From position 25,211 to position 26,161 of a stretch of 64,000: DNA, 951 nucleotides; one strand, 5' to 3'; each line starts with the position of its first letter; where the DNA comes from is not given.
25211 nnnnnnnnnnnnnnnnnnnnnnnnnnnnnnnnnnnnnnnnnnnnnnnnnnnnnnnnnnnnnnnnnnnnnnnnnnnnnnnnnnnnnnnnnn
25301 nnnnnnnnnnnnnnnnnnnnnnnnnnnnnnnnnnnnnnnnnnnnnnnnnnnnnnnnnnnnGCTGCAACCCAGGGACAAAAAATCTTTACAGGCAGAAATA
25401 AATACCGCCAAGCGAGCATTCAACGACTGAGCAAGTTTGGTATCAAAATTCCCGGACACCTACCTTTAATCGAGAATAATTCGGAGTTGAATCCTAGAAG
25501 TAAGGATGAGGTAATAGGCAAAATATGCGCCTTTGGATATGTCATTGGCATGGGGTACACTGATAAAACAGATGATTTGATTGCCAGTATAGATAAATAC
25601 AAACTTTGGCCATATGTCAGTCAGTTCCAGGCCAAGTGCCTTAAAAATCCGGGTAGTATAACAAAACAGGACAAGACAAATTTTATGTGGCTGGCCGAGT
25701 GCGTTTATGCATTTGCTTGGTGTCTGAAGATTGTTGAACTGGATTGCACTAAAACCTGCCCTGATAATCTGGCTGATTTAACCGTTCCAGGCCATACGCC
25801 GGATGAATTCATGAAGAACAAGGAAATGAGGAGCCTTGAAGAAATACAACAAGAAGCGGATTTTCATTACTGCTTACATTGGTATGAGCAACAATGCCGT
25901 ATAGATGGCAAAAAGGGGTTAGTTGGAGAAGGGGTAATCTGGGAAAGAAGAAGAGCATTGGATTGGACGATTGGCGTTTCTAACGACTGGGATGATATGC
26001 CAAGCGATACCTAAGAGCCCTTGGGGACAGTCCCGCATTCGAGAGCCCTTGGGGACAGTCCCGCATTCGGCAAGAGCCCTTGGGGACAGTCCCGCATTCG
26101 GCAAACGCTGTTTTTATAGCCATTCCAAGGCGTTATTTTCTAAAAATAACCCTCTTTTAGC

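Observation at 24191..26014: Low-GC lone gene encoding a 607-aa RDD-domain membrane protein with a DUF4272-like C-terminus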

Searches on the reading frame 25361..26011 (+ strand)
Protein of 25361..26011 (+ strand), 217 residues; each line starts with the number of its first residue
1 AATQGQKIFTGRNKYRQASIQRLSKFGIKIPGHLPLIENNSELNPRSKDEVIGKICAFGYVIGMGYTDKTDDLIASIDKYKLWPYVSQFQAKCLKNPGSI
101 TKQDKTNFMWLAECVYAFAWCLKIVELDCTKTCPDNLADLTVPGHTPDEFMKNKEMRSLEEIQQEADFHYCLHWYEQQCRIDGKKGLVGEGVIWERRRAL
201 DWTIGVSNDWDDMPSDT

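Call 38: find_homologous_proteins(query=A4, max_evalue=1e-10)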
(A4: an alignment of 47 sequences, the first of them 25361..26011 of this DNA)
Query A4 (47 sequences) (217 aa, profile of the alignment): 66 proteins with E <= 1e-10 among 4789 candidates.
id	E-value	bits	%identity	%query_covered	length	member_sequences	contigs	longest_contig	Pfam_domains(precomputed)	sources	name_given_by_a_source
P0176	2.0e-78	281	42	92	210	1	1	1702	PF14094.12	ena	-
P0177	5.5e-77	276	37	93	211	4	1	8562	PF14094.12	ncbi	-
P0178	6.4e-77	276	41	92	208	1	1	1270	PF14094.12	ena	-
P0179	3.5e-76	273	41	90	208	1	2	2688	PF14094.12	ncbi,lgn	-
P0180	4.1e-76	273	40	93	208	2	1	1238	PF14094.12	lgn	-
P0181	5.2e-76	273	42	88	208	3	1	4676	PF14094.12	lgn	-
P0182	1.3e-75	271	38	94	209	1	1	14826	PF14094.12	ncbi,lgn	-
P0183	1.5e-75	271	37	94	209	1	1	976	PF14094.12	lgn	-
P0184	3.3e-75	270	38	92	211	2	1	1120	PF14094.12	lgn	-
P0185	9.3e-75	269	42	92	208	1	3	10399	PF14094.12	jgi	jgi:hypothetical protein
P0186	1.5e-74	268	41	80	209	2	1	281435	PF14094.12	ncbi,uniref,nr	ncbi:DUF4272 domain-containing protein [Haloferula sp. BvORR071]|uniref:DUF4272 domain-containing pr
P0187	3.1e-74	267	39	92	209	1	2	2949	PF14094.12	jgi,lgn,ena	-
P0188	4.1e-74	267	36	94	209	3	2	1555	PF14094.12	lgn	-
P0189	4.3e-74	267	37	94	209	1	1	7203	PF14094.12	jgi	jgi:hypothetical protein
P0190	6.8e-74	266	39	90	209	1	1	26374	PF14094.12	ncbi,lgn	-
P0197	4.0e-72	260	61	94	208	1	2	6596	PF14094.12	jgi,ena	jgi:hypothetical protein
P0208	1.1e-69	252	54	94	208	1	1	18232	PF14094.12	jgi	jgi:hypothetical protein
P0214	7.9e-68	246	58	95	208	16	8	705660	PF14094.12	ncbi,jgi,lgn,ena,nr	ncbi:MAG: hypothetical protein CVV45_07070 [Spirochaetae bacterium HGW-Spirochaetae-10]|jgi:hypothet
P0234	5.6e-42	162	26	79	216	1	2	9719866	PF14094.12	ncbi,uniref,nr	ncbi:DUF4272 domain-containing protein [Stieleria varia]|uniref:DUF4272 domain-containing protein n=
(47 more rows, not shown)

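Call 39: find_encoding_contigs(protein=P0214, flank=7000, max_places=4)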
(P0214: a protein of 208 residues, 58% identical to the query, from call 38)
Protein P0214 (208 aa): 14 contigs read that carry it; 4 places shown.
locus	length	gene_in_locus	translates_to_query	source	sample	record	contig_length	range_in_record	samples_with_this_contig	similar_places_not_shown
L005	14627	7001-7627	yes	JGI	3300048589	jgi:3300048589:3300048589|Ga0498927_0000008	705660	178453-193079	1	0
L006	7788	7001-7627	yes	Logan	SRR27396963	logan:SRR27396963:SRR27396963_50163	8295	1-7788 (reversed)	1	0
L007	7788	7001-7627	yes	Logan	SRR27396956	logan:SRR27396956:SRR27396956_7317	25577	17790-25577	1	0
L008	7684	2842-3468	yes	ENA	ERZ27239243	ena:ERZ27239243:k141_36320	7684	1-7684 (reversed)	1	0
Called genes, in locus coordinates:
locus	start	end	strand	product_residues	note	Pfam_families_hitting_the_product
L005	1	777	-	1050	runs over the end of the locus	PF08455:SNF2_assoc, PF04851:ResIII (faint), PF00176:SNF2-rel_dom, PF00271:Helicase_C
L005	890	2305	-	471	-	PF00232:Glyco_hydro_1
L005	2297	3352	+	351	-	PF10672:Methyltrans_SAM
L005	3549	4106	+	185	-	-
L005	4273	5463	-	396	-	PF13173:AAA_14, PF13635:DUF4143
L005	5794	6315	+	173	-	-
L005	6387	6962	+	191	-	-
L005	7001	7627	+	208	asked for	PF14094:DUF4272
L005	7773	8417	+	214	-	PF01872:RibD_C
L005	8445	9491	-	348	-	PF12625:Arabinose_bd, PF12833:HTH_18, PF00165:HTH_AraC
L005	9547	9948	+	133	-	-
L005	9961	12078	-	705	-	PF00384:Molybdopterin, PF01568:Molydop_binding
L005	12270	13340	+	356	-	PF12833:HTH_18, PF00165:HTH_AraC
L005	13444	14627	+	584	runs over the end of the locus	PF02129:Peptidase_S15, PF08530:PepX_C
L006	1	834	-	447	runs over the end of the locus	?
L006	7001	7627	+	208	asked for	PF14094:DUF4272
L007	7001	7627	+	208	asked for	PF14094:DUF4272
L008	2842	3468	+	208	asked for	PF14094:DUF4272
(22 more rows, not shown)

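Call 40: find_encoding_contigs(protein=P0234, flank=7000, max_places=2)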
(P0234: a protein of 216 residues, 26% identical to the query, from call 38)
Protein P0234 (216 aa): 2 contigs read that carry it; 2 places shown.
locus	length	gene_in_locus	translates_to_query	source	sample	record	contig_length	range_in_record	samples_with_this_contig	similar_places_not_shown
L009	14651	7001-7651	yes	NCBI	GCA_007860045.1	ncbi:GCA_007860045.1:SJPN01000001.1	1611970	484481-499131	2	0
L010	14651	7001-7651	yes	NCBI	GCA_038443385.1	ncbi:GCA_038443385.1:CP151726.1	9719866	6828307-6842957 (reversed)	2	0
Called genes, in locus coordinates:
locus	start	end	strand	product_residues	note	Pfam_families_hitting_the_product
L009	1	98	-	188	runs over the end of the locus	PF00078:RVT_1 (weak)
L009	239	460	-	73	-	-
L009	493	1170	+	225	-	-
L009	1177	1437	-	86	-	-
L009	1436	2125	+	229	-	PF00550:PP-binding (faint)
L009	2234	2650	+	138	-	-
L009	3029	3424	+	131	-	-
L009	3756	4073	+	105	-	-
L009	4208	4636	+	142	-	-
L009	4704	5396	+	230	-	PF09346:SMI1_KNR4 (weak)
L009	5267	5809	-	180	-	-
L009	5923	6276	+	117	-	-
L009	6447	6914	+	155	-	-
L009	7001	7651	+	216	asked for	PF14094:DUF4272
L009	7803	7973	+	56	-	-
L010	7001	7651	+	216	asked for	PF14094:DUF4272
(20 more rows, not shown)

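Call 41: find_encoding_contigs(protein=P0186, flank=7000, max_places=2)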
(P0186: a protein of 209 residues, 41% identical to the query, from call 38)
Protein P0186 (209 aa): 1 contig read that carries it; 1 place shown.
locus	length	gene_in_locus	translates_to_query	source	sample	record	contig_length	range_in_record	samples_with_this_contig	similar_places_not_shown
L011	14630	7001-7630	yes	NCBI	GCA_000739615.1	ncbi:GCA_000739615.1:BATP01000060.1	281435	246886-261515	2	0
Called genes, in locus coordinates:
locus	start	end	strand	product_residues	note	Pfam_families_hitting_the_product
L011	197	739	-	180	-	PF01842:ACT, PF13291:ACT_4 (weak), PF22629:ACT_AHAS_ss, PF13710:ACT_5, PF10369:ALS_ss_C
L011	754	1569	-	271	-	-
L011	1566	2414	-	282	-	-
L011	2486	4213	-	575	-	PF02776:TPP_enzyme_N, PF00205:TPP_enzyme_M, PF02775:TPP_enzyme_C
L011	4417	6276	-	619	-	PF00245:Alk_phosphatase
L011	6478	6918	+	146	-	-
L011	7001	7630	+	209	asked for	PF14094:DUF4272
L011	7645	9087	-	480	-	-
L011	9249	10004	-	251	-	PF01182:Glucosamine_iso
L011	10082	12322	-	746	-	PF00515:TPR_1 (faint), PF12895:ANAPC3 (faint), PF13414:TPR_11 (faint), PF13424:TPR_12 (faint), PF13428:TPR_14 (faint), PF14559:TPR_19 (faint), PF13432:TPR_16 (weak), PF07719:TPR_2 (weak), +3 more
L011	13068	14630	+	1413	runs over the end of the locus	PF13472:Lipase_GDSL_2, PF23500:DUF7133, PF13646:HEAT_2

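Call 53: predict_structure(alignment_id=A6)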
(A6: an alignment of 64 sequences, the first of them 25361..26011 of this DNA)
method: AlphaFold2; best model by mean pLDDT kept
length: 217 residues; sequences in the alignment: 64
mean_pLDDT: 94.1   pTM: 0.90
mean pLDDT of the five models: 94.1, 93.5, 93.5, 93.2, 92.5
residues with pLDDT >= 90: 188; 70-90: 19; 50-70: 10; < 50: 0
segments of 3 or more residues with pLDDT < 50: none
pLDDT, mean of each block of 10 residues (from residue 1): 57 92 98 92 96 97 96 97 98 97 97 98 98 95 88 94 98 98 97 98 96 89
secondary structure, 60 per line:
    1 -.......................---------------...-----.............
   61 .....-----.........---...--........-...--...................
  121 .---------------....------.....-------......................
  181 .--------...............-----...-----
elements in order: H2-24 H48-65 H71-79 H88-95 H102-121 H137-140 H147-151 H159-181 H190-204

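Call 58: find_encoding_contigs(protein=P0197, flank=8000, max_places=3)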
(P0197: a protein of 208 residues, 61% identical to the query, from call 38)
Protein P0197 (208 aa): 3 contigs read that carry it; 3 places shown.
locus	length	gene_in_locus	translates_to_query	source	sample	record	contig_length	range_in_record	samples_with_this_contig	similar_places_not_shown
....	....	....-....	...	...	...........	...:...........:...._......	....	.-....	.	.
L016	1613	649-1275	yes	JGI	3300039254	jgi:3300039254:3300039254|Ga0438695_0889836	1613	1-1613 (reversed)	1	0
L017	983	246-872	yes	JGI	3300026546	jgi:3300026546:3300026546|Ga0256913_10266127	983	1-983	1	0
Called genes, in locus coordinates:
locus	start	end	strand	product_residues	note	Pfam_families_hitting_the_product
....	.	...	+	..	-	?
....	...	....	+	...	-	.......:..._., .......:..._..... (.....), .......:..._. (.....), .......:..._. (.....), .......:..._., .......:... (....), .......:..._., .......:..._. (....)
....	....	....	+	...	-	-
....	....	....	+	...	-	-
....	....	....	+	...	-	-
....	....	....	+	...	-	-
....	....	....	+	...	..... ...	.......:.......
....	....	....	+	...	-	-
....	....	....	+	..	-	-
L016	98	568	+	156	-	-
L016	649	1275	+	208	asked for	PF14094:DUF4272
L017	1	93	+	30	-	?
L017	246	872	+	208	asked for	PF14094:DUF4272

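Call 59: find_encoding_contigs(protein=P0208, flank=9000, max_places=2)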
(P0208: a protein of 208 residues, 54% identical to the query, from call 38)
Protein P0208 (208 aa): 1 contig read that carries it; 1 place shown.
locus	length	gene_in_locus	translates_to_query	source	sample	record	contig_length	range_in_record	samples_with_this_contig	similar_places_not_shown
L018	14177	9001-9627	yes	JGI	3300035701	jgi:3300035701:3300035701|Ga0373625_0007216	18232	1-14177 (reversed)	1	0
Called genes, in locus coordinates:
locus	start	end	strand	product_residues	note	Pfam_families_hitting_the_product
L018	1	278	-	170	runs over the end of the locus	PF13419:HAD_2, PF00702:Hydrolase, PF13242:Hydrolase_like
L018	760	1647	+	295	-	PF03457:HA (weak)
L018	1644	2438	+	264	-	PF00491:Arginase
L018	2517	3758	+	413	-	PF00083:Sugar_tr (weak), PF06779:MFS_4, PF07690:MFS_1, PF12832:MFS_1_like (faint), PF07690:MFS_1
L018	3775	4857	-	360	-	PF04101:Glyco_tran_28_C (weak)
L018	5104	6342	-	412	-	PF20511:PMI_typeI_cat, PF21621:MPI_cupin_dom (weak)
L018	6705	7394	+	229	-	PF00027:cNMP_binding, PF07238:PilZ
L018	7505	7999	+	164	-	PF00072:Response_reg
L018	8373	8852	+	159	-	-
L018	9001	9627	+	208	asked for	PF14094:DUF4272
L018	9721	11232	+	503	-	PF13699:eCIS_core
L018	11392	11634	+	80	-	-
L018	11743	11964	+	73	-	-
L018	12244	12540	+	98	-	PF05973:Gp49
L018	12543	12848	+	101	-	PF21716:dnstrm_HI1420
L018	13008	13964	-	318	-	PF02881:SRP54_N, PF00448:SRP54, PF13604:AAA_30 (weak)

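Call 81: find_related_loci(query=A6, collection=viral_contigs, flank=6000)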
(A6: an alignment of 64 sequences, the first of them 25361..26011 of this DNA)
Query A6 (217 aa) in viral_contigs; peptide patterns used: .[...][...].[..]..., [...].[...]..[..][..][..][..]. (x = any residue, [..] = any of these).
21 stretches matched a pattern, but none encodes a relative of the query by tblastn (E <= 1e-3).

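Call 91: search_solved_structures(query=A4, max_evalue=1)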
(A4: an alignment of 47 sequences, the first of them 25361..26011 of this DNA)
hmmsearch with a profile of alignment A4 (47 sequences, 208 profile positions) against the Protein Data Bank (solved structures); distinct sequences matched with E-value up to 1: 3.
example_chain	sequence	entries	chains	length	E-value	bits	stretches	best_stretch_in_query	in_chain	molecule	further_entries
7dpa_A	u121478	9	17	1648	0.41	13.3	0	123-179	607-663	Dedicator of cytokinesis protein 5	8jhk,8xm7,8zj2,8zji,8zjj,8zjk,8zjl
9lx0_B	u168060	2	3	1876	0.57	12.9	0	123-179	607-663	Dedicator of cytokinesis protein 5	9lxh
8wgh_N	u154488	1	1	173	0.83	12.3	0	17-84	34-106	Photosystem I reaction center subunit N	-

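Call 98: search_protein_families(library=pfam, proteins=[L018:9721-11229:+, L018:8373-8849:+, L005:6387-6959:+, L005:5794-6312:+, L011:6478-6915:+, L016:98-565:+], max_evalue=0.1)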
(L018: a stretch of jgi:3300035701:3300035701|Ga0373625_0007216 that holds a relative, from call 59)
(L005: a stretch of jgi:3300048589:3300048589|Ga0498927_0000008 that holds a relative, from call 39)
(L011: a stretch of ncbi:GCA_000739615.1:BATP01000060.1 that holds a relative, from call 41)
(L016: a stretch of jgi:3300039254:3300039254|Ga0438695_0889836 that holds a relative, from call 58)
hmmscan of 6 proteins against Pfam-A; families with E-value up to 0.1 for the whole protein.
L018:9721-11229:+ (503 aa): 2 families
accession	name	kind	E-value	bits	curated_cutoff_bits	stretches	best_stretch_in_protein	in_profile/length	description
PF13699.11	eCIS_core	-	2.3e-30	105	22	1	131-208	1-78/79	eCIS core domain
PF10390.15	ELL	-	0.018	15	22.9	1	34-105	85-155/282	RNA polymerase II elongation factor ELL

L018:8373-8849:+ (159 aa): 0 families

L005:6387-6959:+ (191 aa): 0 families

L005:5794-6312:+ (173 aa): 1 family
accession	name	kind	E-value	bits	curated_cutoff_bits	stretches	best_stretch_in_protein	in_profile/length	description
PF07213.16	DAP10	-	0.071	13.5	22.9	0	8-35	45-72/79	DAP10 membrane protein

L011:6478-6915:+ (146 aa): 2 families
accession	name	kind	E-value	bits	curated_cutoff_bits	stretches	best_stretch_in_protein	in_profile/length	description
PF13646.12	HEAT_2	-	0.00068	20.3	27.7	1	51-102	7-51/88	HEAT repeats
PF02985.28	HEAT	-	0.0009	19.7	23.5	0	50-67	6-23/31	HEAT repeat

L016:98-565:+ (156 aa): 21 families
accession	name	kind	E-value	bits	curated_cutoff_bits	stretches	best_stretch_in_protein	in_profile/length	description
PF18455.6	GBR2_CC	-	0.00047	20.4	25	1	57-75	10-28/39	Gamma-aminobutyric acid type B receptor subunit 2 coiled-coil domain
PF06156.18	YabA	-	0.00063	20.7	30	1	33-77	14-58/103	Initiation control protein YabA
PF05377.16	FlaC_arch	-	0.0016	19.3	27.8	1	42-76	1-35/55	Flagella accessory protein C (FlaC)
PF06419.17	COG6_N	-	0.003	18.1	27.4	1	24-76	16-68/114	Conserved oligomeric complex COG6, N-terminal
PF09728.14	Taxilin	-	0.0066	16.1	30.3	1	32-83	23-74/302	Myosin-like coiled-coil protein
PF15960.10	DUF4763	-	0.0082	15.9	30.1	1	31-84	103-156/236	Domain of unknown function (DUF4763)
PF25017.1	zf-C2HC_3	-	0.016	15.5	24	1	117-135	12-30/47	C2HC zinc finger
PF08614.16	ATG16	-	0.017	15.7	33.7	1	42-83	75-116/200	Autophagy protein 16 (ATG16)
PF14205.11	Cys_rich_KTR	-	0.017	15.3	25.5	1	106-137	5-36/54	Cysteine-rich KTR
PF21037.2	CCDC138_cc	-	0.018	15.5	27.1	1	53-83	6-36/59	Coiled-coil-domain-containing protein 138, coiled-coil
PF18439.7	zf_UBZ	-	0.019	15.1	25.6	0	128-140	2-14/32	Ubiquitin-Binding Zinc Finger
PF17848.7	Zn_ribbon_ACC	-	0.021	15.5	24.5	0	128-134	20-26/26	Acetyl-CoA carboxylase zinc finger domain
PF05129.18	Zn_ribbon_Elf1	-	0.025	15.1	29.8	1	103-140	21-58/79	Transcription elongation factor Elf1 like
PF10058.14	Zn_ribbon_10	-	0.027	14.7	24.2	0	93-110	34-50/54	ER junction formation factor lunapark, zinc ribbon finger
PF02183.23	HALZ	-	0.029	14.9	28.1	1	52-76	16-40/43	Homeobox associated leucine zipper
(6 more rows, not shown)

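Call 107: search_dna_similar(query=window:25361-26011:+, collection=plasmids, mode=protein, max_evalue=0.001, max_rows=25)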
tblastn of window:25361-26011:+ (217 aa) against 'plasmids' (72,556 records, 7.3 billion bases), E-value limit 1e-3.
Records with a match: 87; places in all: 87; records where one place covers at least 80% of the query: 83.
Best place of each record, by identity: <60% 87.
By first word of the organism name: Rhizobium 73; Bacillus 3; Stenotrophomonas 2; Variovorax 2; Vibrio 1; Chondrinema 1; Roseateles 1; Pseudomonas 1; Lysinibacillus 1; Persicobacter 1; and 1 more.
By predicted mobility (MOB-suite, as given by PLSDB): conjugative 49; non-mobilizable 33; mobilizable 5.
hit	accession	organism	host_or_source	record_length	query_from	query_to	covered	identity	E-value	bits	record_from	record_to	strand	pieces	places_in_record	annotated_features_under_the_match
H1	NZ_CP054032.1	Rhizobium indicum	Pisum sativum l. (pea),Pure culture,Pea ...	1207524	10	217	96%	30.6%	1e-17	88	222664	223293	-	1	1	record has no annotation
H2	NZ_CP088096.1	Rhizobium sp. SU303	cell culture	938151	10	217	96%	30.1%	1e-18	91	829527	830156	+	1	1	DUF4272 domain-containing protein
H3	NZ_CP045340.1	Vibrio sp. THAF190c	pure culture,Surface of a polyethylene ...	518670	8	217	97%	29.8%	3e-18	90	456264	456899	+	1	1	DUF4272 domain-containing protein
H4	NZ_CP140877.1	Rhizobium beringeri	Trifolium pratense,whole organism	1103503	10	217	96%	30.0%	2e-17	87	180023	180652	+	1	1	record has no annotation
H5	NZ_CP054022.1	Rhizobium indicum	Pisum sativum l. (pea),Pure culture,Pea ...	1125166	10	217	96%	30.0%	1e-16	85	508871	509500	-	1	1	record has no annotation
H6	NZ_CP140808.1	Rhizobium beringeri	Trifolium pratense,whole organism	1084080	11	217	95%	30.1%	1e-17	87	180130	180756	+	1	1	record has no annotation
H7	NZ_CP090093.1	Rhizobium leguminosarum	Galega,Cell culture,Plant nodule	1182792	11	217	95%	30.1%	1e-17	87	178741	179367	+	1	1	record has no annotation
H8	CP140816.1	Rhizobium ruizarguesonis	Trifolium pratense,whole organism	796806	12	217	95%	30.0%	1e-12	97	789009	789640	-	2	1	none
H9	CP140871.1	Rhizobium ruizarguesonis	Trifolium pratense,whole organism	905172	10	217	96%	29.6%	9e-18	88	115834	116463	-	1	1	DUF4272 domain-containing protein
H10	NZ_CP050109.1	Rhizobium leguminosarum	Trifolium repens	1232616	10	217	96%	29.6%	2e-17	87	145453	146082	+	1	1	record has no annotation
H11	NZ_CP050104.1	Rhizobium leguminosarum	Trifolium repens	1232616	10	217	96%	29.6%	2e-17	87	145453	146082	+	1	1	record has no annotation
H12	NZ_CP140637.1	Rhizobium indigoferae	Indigofera amblyantha,Pure culture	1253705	10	217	96%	29.6%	2e-17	87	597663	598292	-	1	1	record has no annotation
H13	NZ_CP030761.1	Rhizobium leguminosarum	Genomic DNA from Bacterial pure culture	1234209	10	217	96%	29.6%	2e-17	87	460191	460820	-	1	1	record has no annotation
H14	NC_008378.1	Rhizobium johnstonii 3841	-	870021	10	217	96%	29.6%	3e-17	87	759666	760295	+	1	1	DUF4272 domain-containing protein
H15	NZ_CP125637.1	Rhizobium leguminosarum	Phaseolus vulgaris,Pure culture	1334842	10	217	96%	29.6%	4e-17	86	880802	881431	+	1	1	record has no annotation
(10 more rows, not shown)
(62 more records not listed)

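Call 109: get_annotated_region(hit=H14, flank=6000)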
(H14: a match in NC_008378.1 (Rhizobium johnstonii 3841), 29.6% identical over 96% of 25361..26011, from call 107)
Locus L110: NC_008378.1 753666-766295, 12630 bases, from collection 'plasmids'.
description: Rhizobium johnstonii 3841 plasmid pRL12, complete sequence
organism: Rhizobium johnstonii 3841 (NCBI taxid 216596)
taxonomy: Bacteria; Pseudomonadota; Alphaproteobacteria; Hyphomicrobiales; Rhizobiaceae; Rhizobium; Rhizobium johnstonii; Rhizobium johnstonii 3841
host: -; source: -; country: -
typing (MOB-suite, as given by PLSDB): conjugative; relaxase MOBQ; mating-pair formation MPF_T
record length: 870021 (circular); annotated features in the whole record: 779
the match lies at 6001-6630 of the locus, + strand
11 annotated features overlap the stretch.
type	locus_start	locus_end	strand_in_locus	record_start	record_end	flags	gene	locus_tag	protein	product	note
CDS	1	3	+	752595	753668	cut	-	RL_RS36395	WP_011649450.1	efflux RND transporter periplasmic adaptor subunit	GO:0006810 - transport [Evidence IEA]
CDS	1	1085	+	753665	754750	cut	-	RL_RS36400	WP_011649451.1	efflux RND transporter periplasmic adaptor subunit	GO:0006810 - transport [Evidence IEA]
CDS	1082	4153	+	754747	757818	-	-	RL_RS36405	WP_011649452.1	efflux RND transporter permease subunit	-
CDS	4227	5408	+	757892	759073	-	-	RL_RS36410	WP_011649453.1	alpha/beta fold hydrolase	-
CDS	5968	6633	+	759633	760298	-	-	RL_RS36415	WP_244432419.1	DUF4272 domain-containing protein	-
CDS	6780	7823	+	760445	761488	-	corA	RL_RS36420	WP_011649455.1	magnesium/cobalt transporter CorA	GO:0006824 - cobalt ion transport [Evidence IEA]; GO:0015693 - magnesium ion transport [Evidence IEA]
CDS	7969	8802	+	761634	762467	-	-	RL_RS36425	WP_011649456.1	DUF4118 domain-containing protein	-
CDS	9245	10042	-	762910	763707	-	-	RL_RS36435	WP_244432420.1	hydratase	-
CDS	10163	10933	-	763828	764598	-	-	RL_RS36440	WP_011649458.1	aminoglycoside phosphotransferase family protein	GO:0016310 - phosphorylation [Evidence IEA]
CDS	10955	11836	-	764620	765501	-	-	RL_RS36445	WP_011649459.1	MBL fold metallo-hydrolase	-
CDS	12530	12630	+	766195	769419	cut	-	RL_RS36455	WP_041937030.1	alpha-1,4-glucan--maltose-1-phosphate maltosyltransferase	-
